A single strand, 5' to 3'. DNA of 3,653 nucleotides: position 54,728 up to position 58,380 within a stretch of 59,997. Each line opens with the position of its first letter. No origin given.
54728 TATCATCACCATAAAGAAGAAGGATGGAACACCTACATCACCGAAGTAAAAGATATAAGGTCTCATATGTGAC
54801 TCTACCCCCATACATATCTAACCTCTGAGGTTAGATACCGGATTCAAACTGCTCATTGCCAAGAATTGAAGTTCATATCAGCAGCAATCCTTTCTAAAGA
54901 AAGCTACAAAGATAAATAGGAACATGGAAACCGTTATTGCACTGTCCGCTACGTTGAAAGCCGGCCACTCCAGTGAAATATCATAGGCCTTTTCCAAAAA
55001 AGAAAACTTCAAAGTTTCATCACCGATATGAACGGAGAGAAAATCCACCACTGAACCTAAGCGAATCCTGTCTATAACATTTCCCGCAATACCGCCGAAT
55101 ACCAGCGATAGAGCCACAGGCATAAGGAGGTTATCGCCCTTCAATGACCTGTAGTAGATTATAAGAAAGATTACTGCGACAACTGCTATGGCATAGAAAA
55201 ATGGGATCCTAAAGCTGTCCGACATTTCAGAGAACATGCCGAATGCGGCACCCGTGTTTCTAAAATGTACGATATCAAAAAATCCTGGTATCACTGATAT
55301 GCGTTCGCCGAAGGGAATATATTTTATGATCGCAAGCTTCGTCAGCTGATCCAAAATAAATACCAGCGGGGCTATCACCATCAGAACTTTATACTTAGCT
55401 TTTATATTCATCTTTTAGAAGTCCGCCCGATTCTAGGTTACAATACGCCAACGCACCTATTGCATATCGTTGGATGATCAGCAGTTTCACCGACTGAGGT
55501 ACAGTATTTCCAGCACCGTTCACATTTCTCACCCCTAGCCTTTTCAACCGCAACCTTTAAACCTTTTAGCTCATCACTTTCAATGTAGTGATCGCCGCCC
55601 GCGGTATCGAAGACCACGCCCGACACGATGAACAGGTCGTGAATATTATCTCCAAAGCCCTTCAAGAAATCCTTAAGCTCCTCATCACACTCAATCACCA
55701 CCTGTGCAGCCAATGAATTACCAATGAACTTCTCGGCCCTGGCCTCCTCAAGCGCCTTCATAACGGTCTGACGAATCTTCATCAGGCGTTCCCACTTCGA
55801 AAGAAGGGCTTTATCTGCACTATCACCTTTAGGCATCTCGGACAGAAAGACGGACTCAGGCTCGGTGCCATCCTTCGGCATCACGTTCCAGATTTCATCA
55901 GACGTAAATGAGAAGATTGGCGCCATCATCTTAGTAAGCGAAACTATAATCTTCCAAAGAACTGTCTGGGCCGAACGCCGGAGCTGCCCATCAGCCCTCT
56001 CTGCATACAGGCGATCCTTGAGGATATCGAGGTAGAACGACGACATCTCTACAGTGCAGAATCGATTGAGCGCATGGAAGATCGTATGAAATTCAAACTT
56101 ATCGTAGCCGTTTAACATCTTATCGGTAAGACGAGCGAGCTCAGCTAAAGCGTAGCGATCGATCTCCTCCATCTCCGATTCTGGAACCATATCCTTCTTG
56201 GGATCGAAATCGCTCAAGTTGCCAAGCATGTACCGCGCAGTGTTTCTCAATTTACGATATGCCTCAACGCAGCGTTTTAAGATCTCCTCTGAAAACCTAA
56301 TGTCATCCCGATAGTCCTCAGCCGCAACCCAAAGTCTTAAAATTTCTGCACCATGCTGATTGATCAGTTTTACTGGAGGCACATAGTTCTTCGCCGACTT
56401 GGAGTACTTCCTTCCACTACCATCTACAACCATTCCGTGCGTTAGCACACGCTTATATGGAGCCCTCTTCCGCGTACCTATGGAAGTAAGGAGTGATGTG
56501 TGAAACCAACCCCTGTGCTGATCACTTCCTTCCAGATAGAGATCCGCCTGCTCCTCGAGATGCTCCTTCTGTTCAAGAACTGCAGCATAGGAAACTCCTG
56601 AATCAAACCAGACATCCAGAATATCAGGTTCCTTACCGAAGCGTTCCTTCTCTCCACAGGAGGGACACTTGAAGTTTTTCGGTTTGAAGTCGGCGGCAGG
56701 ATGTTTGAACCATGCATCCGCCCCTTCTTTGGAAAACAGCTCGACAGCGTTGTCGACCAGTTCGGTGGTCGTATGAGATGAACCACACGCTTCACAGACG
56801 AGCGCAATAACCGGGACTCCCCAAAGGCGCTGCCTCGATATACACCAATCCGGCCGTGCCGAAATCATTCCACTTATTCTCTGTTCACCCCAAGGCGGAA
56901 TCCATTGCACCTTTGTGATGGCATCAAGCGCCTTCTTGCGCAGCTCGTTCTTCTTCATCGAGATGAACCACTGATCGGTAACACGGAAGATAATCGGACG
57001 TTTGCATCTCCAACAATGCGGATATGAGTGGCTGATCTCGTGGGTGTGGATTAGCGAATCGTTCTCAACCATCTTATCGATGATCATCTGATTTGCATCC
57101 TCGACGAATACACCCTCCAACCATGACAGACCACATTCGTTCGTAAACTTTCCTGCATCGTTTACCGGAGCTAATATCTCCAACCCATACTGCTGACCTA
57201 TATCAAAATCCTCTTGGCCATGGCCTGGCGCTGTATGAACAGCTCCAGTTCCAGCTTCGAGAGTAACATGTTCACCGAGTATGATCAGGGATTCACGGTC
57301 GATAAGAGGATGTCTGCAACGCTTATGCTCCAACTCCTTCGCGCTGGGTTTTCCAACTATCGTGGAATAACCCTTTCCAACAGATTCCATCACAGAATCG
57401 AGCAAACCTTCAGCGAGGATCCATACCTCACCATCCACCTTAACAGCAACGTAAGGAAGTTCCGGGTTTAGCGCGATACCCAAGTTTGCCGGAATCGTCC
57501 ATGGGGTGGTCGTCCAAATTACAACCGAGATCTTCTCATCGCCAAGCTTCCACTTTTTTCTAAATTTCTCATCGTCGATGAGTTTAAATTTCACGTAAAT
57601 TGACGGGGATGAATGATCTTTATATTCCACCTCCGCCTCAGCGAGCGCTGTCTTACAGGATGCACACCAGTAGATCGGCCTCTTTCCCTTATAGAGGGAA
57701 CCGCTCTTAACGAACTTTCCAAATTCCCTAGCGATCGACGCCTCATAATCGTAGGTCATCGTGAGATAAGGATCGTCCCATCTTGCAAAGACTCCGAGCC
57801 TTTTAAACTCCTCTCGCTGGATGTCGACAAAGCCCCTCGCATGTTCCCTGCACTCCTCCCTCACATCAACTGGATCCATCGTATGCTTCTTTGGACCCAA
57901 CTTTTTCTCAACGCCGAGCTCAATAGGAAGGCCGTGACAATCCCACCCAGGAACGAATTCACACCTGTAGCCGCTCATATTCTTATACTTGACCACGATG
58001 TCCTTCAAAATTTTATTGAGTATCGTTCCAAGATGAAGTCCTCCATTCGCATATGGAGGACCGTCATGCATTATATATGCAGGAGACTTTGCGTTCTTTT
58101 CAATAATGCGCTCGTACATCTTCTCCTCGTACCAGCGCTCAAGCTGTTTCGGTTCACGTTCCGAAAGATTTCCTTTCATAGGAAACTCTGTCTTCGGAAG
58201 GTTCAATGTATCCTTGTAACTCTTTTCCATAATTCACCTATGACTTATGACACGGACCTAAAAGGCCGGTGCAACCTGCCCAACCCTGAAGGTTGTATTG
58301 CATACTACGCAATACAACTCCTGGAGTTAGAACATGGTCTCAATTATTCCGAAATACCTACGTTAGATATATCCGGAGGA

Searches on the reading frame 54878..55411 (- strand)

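Call 46: search_protein_families(library=pfam, proteins=[window:54878-55411:-])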
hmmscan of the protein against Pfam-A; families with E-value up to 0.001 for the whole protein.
window:54878-55411:- (177 aa): 1 family
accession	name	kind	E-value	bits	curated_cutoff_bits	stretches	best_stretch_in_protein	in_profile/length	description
PF01252.23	Peptidase_A8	-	6e-38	130.7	25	1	14-172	2-142/142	Signal peptidase (SPase) II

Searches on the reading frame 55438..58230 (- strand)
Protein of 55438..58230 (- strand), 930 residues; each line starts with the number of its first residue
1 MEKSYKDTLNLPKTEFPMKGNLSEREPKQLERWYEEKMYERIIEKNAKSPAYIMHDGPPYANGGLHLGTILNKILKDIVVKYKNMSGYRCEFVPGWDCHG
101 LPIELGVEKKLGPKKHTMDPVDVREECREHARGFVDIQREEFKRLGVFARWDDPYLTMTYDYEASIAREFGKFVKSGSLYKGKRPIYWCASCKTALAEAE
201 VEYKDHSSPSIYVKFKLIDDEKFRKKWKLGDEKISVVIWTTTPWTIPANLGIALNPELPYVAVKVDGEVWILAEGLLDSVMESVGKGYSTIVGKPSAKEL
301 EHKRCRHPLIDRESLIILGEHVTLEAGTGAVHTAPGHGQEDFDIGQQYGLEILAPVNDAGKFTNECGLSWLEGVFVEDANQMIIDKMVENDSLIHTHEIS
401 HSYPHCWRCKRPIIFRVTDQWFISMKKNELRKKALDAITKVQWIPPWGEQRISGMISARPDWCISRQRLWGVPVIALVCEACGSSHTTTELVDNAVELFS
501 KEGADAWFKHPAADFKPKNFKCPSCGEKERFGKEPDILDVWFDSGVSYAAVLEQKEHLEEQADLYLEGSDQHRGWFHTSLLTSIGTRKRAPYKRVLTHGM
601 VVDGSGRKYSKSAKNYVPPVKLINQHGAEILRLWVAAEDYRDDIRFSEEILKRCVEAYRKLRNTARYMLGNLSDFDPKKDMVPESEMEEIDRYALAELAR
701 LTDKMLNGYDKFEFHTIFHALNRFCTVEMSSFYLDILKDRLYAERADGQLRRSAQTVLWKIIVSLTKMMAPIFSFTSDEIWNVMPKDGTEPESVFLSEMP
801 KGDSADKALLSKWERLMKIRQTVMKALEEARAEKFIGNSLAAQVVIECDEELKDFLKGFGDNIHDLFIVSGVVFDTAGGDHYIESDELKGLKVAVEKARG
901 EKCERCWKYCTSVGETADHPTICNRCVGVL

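Call 46: search_protein_families(library=pfam, proteins=[window:55438-58230:-])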
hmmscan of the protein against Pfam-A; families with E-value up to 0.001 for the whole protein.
window:55438-58230:- (930 aa): 6 families
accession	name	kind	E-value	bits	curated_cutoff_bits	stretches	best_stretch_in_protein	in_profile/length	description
PF00133.28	tRNA-synt_1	-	2.8e-131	438.5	22.7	1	30-647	3-414/414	tRNA synthetases class I (I, L, M and V)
PF08264.19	Anticodon_1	-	9.4e-32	110.4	25.1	1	691-846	1-148/148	Anticodon-binding domain of tRNA ligase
PF09334.17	tRNA-synt_1g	-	3.2e-20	72.7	20.1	1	59-202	8-136/391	tRNA synthetases class I (M)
PF01406.26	tRNA-synt_1e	-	6.5e-07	29.4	27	1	556-654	202-299/301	tRNA synthetases class I (C) catalytic domain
PF06827.20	zf-FPG_IleRS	-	1.3e-05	25.3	21.3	1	900-927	1-28/30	Zinc finger found in FPG and IleRS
PF13603.12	tRNA-synt_1_2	-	3.4e-05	23.8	25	1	304-358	88-142/185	Leucyl-tRNA synthetase, editing domain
